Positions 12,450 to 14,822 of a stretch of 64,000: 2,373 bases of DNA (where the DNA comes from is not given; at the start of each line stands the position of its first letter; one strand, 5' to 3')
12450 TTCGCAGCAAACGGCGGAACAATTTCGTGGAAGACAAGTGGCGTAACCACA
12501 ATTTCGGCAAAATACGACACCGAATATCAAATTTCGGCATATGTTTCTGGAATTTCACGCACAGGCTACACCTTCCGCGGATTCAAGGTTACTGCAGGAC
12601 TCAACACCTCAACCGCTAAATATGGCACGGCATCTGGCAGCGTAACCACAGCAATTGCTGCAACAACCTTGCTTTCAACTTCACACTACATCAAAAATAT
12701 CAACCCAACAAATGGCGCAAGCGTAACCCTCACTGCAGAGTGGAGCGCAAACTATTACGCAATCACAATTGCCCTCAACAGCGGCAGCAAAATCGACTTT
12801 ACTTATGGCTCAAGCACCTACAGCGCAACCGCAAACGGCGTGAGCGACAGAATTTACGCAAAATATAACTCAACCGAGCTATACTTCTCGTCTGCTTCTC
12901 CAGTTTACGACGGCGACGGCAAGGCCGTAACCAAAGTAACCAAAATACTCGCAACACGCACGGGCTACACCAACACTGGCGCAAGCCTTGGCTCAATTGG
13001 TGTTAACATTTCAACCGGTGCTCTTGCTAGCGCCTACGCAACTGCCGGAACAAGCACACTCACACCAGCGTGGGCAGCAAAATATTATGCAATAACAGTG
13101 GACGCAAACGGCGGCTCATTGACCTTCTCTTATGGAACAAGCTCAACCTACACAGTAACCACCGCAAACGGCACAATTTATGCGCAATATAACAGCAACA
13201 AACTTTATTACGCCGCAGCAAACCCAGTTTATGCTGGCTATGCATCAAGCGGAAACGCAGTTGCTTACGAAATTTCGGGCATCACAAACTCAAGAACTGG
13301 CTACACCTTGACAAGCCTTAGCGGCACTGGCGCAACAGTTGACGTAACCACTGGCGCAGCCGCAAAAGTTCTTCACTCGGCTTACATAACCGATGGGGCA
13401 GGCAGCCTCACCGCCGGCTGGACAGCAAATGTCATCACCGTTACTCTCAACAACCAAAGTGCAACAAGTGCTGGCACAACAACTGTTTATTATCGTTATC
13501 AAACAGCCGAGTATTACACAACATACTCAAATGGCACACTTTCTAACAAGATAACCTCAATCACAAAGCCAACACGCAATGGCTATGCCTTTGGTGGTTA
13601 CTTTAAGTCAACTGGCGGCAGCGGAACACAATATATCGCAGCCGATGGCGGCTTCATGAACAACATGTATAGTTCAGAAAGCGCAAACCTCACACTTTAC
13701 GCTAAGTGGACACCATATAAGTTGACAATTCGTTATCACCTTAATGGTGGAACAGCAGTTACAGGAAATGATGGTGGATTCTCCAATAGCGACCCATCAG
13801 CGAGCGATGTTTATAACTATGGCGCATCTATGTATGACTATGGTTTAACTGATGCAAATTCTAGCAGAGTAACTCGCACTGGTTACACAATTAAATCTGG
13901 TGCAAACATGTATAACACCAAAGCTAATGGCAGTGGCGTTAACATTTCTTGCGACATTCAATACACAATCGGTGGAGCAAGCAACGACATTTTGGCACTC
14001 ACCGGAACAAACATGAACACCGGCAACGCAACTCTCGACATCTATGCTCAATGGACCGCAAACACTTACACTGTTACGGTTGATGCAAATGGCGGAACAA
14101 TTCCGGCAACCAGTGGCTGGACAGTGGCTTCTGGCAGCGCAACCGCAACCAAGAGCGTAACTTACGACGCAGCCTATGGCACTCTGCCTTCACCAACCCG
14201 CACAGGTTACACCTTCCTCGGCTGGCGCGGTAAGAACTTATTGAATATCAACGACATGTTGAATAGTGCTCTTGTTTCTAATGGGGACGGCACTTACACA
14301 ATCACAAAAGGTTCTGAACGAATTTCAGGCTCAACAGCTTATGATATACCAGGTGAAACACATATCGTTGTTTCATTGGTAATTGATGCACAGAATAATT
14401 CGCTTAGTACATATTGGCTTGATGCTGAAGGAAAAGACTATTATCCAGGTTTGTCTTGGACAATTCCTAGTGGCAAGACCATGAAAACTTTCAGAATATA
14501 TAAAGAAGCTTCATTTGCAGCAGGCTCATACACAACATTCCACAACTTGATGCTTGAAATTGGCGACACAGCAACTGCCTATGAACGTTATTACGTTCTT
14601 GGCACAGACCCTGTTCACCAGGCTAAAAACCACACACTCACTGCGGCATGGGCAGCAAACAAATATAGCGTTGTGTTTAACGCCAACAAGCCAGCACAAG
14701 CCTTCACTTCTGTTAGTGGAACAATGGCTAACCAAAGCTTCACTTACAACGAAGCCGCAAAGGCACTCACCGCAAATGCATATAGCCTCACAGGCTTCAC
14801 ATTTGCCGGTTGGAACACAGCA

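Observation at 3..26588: A 26.6-kb uninterrupted ORF of more than 8,861 codons, still open at the window edge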

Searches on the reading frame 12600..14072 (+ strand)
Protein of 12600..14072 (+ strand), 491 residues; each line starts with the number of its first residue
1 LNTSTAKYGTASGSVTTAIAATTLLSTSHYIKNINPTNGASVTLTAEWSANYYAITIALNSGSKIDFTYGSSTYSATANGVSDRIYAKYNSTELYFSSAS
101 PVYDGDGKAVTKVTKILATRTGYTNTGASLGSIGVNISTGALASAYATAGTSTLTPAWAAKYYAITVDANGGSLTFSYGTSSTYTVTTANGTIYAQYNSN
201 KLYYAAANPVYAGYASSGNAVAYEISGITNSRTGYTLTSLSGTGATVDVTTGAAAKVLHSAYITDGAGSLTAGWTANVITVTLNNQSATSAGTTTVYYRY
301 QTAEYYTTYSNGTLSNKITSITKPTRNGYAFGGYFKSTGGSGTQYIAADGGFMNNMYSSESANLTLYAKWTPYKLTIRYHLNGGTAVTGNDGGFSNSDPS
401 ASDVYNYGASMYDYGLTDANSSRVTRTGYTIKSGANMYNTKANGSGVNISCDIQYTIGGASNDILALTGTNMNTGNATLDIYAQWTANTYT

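Call 15: search_protein_families(library=pfam, proteins=[window:12600-14072:+], max_evalue=1)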
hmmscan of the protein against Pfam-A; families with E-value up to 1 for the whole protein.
window:12600-14072:+ (491 aa): 2 families
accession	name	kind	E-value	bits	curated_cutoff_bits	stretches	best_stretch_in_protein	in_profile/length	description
PF16475.10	DUF5052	-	0.14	12.2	29.4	1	236-317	39-121/199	Domain of unknown function (DUF5052)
PF09479.16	Flg_new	-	0.96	10.1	27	1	307-369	14-65/65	Listeria-Bacteroides repeat domain (List_Bact_rpt)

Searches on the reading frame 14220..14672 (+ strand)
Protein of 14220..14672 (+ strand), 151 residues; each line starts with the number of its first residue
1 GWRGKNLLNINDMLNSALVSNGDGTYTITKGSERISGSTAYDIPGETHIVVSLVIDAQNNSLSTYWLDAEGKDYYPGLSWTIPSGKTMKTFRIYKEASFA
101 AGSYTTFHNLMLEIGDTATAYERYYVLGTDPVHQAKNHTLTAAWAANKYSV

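Call 15: search_protein_families(library=pfam, proteins=[window:14220-14672:+], max_evalue=1)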
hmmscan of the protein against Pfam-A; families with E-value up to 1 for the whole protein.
window:14220-14672:+ (151 aa): 0 families

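Call 70: search_solved_structures(query=window:14220-14672:+, max_evalue=5)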
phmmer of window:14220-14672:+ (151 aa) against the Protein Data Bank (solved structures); distinct sequences matched with E-value up to 5: 5.
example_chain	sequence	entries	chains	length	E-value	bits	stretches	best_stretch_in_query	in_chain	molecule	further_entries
4l59_A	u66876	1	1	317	0.73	12.8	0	53-86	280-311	Lethal(3)malignant brain tumor-like protein 3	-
4fl6_A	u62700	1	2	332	0.74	12.8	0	53-86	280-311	Lethal(3)malignant brain tumor-like protein 3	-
3ut1_A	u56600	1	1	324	0.82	12.7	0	53-86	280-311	Lethal(3)malignant brain tumor-like protein 3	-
3e5z_A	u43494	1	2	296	1.1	12.3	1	53-88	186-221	putative Gluconolactonase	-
4l0p_A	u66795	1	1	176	1.1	12.2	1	29-82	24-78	Ephrin type-A receptor 3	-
